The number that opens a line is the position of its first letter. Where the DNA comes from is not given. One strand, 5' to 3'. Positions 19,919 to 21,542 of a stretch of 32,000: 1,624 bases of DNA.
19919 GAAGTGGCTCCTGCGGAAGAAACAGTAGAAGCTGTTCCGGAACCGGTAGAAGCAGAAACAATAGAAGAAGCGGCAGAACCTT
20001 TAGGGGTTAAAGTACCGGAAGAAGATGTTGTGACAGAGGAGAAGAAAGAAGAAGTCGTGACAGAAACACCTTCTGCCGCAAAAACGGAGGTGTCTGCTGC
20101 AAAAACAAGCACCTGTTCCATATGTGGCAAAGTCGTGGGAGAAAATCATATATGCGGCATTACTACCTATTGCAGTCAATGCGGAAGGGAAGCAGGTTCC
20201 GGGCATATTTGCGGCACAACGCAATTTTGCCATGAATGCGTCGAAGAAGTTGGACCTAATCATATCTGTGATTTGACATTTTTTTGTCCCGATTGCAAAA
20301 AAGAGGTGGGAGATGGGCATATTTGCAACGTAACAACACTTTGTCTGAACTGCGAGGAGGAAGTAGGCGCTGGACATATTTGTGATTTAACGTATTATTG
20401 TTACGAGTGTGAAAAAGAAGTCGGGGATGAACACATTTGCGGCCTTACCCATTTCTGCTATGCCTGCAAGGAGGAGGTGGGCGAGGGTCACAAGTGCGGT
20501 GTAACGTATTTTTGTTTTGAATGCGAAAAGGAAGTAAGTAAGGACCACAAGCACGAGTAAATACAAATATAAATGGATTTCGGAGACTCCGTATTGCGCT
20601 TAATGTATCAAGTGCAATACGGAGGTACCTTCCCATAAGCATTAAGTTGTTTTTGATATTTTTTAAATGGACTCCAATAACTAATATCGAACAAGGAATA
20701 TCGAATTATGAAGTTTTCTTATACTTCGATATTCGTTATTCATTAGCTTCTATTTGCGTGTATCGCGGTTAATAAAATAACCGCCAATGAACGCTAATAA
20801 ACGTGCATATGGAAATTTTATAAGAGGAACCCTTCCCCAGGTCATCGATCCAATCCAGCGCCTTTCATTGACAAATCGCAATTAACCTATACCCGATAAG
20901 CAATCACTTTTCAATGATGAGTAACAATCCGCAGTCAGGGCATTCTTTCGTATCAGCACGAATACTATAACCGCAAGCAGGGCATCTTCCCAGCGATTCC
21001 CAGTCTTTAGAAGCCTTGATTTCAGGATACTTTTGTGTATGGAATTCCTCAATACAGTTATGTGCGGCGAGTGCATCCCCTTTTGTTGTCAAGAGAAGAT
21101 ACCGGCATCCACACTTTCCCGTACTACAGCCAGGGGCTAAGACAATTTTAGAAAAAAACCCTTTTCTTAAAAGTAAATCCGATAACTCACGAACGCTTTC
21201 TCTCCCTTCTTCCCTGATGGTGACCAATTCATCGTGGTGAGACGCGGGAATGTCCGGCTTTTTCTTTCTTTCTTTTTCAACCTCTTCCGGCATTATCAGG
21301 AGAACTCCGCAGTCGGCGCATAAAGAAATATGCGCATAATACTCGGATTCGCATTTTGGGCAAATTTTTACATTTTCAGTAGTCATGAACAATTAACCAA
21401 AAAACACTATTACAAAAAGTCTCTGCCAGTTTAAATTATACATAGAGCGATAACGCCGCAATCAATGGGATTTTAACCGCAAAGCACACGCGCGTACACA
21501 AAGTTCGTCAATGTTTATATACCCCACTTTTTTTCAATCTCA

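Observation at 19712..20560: Exported lipoprotein with eight tandem CxxC-x7-HxC units: candidate periplasmic multi-metal-binding protein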

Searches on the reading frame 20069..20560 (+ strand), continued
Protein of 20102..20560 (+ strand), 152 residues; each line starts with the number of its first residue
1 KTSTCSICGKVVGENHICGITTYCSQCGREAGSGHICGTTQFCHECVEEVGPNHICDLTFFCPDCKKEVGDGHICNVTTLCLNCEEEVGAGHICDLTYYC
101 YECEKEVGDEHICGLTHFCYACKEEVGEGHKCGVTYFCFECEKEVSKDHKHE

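Call 71: search_protein_families(library=ncbifam, proteins=[L045:1023-2339:+, L048:4375-5706:+, L049:4670-6004:+, L051:4164-5480:+], max_evalue=1e-20)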
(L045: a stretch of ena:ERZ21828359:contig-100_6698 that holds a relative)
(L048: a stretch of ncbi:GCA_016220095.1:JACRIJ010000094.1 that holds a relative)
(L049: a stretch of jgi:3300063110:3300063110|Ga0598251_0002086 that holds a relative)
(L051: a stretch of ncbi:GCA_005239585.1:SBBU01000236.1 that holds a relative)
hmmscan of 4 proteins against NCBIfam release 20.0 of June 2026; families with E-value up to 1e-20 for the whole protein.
L045:1023-2339:+ (438 aa): 5 families
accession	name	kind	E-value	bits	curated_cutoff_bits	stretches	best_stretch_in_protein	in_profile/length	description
NF007088.0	PRK09542.1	equivalog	1.4e-119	400.1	618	1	2-434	10-453/456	phosphomannomutase/phosphoglucomutase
TIGR03990.1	Arch_GlmM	equivalog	6.4e-106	354.9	439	1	2-433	2-443/444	phosphoglucosamine mutase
NF011943.0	PRK15414.1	subfamily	2.3e-83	280.8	801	1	2-427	5-446/456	phosphomannomutase CpsG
NF046027.1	PhglucPhmanMutPgmG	equivalog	6.8e-82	275.5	600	1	2-435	8-451/460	phosphoglucomutase/phosphomannomutase PgmG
TIGR01455.1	glmM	equivalog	3.3e-56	190.8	447.55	1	37-435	40-441/442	phosphoglucosamine mutase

L048:4375-5706:+ (443 aa): 5 families
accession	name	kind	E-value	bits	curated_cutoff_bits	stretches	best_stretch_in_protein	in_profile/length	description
NF007088.0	PRK09542.1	equivalog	2.1e-130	435.8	618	1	3-434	11-449/456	phosphomannomutase/phosphoglucomutase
TIGR03990.1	Arch_GlmM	equivalog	6.7e-112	374.6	439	1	3-434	3-440/444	phosphoglucosamine mutase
NF011943.0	PRK15414.1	subfamily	2.7e-97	326.6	801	1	3-433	6-448/456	phosphomannomutase CpsG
NF046027.1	PhglucPhmanMutPgmG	equivalog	5.5e-92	308.8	600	1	3-434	9-446/460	phosphoglucomutase/phosphomannomutase PgmG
TIGR01455.1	glmM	equivalog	8.2e-59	199.4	447.55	1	9-433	6-435/442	phosphoglucosamine mutase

L049:4670-6004:+ (444 aa): 5 families
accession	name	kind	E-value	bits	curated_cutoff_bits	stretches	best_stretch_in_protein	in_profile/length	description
NF007088.0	PRK09542.1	equivalog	1.6e-142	475.7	618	1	2-443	10-455/456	phosphomannomutase/phosphoglucomutase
TIGR03990.1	Arch_GlmM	equivalog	2.6e-114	382.6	439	1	2-440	2-443/444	phosphoglucosamine mutase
NF011943.0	PRK15414.1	subfamily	5.5e-103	345.4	801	1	2-439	5-452/456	phosphomannomutase CpsG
NF046027.1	PhglucPhmanMutPgmG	equivalog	9.1e-89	298.2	600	1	2-437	8-446/460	phosphoglucomutase/phosphomannomutase PgmG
TIGR01455.1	glmM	equivalog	2.7e-63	214.2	447.55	1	9-441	6-440/442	phosphoglucosamine mutase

L051:4164-5480:+ (438 aa): 5 families
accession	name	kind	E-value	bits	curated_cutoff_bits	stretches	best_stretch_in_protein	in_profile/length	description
NF007088.0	PRK09542.1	equivalog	3.3e-112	375.8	618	1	2-434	10-453/456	phosphomannomutase/phosphoglucomutase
TIGR03990.1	Arch_GlmM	equivalog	1.1e-99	334.4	439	1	2-433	2-443/444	phosphoglucosamine mutase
NF011943.0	PRK15414.1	subfamily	1.1e-86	291.7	801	1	2-429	5-448/456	phosphomannomutase CpsG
NF046027.1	PhglucPhmanMutPgmG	equivalog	2.7e-78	263.7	600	1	2-435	8-451/460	phosphoglucomutase/phosphomannomutase PgmG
TIGR01455.1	glmM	equivalog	2e-49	168.5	447.55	1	35-434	38-440/442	phosphoglucosamine mutase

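Call 79: find_homologous_proteins(query=A2, max_evalue=0.001)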
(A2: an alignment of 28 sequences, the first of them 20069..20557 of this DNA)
Query A2 (28 sequences) (163 aa, profile of the alignment): 5 proteins with E <= 0.001 among 1744 candidates.
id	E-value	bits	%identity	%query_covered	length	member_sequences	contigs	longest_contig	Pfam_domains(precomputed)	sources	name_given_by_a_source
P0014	7.0e-30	122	36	91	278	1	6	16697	PF07191.18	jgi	jgi:hypothetical protein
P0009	1.3e-29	121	36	99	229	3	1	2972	-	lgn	-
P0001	5.2e-23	100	69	29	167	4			-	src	-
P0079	1.6e-18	85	43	70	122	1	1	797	-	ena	-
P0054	2.0e-8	52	70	18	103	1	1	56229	-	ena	-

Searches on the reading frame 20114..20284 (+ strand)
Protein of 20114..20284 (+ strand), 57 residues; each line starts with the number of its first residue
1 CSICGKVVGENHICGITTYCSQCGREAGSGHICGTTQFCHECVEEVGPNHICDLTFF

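Call 50: find_homologous_proteins(query=A4, max_evalue=0.001)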
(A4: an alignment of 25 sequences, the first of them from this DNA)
Query A4 (25 sequences): 23 candidates shared short words with the query, none scored E <= 0.001.

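Call 51: search_solved_structures(query=A4, max_evalue=10, show_alignments=3)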
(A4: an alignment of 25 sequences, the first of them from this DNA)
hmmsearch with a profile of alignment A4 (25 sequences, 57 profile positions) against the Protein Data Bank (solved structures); distinct sequences matched with E-value up to 10: 2.
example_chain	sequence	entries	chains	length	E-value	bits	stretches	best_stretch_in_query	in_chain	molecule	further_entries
1k82_A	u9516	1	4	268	0.58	13.4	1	18-44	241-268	formamidopyrimidine-DNA glycosylase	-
9fhl_a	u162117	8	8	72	0.77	13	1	11-47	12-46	aS34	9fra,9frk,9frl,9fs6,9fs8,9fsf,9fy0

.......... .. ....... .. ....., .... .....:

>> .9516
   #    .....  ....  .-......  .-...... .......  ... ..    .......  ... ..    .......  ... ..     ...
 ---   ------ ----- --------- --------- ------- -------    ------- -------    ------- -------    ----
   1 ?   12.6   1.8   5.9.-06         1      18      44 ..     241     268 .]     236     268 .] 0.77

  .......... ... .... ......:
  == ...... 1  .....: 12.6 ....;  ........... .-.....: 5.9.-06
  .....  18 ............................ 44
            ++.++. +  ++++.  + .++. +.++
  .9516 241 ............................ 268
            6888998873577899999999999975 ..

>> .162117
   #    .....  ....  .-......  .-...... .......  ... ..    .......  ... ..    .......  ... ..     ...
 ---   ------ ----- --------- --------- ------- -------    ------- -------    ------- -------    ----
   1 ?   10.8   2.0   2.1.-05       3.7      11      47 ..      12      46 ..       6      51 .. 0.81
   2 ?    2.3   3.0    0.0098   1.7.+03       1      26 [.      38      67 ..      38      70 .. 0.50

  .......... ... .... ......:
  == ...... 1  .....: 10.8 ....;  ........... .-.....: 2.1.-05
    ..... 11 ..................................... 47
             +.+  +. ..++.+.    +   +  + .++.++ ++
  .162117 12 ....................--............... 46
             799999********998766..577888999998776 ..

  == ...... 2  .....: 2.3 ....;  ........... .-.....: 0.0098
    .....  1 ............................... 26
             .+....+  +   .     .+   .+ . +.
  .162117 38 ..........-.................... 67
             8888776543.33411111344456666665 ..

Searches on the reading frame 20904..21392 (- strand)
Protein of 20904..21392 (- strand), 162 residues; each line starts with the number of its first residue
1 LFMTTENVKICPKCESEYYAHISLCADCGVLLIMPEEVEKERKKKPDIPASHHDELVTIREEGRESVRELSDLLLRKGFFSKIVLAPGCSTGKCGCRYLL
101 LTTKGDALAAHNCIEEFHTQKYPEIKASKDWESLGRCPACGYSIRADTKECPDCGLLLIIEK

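Call 52: search_protein_families(library=pfam, proteins=[window:20904-21392:-], max_evalue=0.001)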
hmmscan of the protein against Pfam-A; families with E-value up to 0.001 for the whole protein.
window:20904-21392:- (162 aa): 6 families
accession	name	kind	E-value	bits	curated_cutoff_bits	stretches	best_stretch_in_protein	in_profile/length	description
PF12773.13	DZR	-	3.6e-07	30.7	27.3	1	134-155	24-45/45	Double zinc ribbon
PF13248.11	Zn_ribbon_3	-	1.3e-05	24.9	27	1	136-157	4-25/26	zinc-ribbon domain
PF18912.6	DZR_2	-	0.00016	21.9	27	0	6-32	19-46/56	Double zinc ribbon domain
PF17032.10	Zn_ribbon_15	-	0.00032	21.9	28.9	0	103-155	33-73/73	zinc-ribbon family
PF13240.11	Zn_Ribbon_1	-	0.00064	19.9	25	1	137-155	2-20/23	zinc-ribbon domain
PF18551.6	TackOD1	-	0.00066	19.7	32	0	5-34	71-100/188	Thaumarchaeal output domain 1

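Call 53: search_protein_families(library=ncbifam, proteins=[window:20904-21392:-], max_evalue=0.001)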
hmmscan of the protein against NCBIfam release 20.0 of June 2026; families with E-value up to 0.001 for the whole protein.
window:20904-21392:- (162 aa): 2 families
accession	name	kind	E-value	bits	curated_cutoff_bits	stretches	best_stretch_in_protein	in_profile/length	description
NF049953.1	ribbon_DG_selen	exception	1.2e-21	77.4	130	1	7-157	4-170/172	zinc ribbon-containing (seleno)protein DG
NF053815.1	teico_TcaA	equivalog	0.0004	19.3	550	0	9-44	2-37/463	membrane-associated protein TcaA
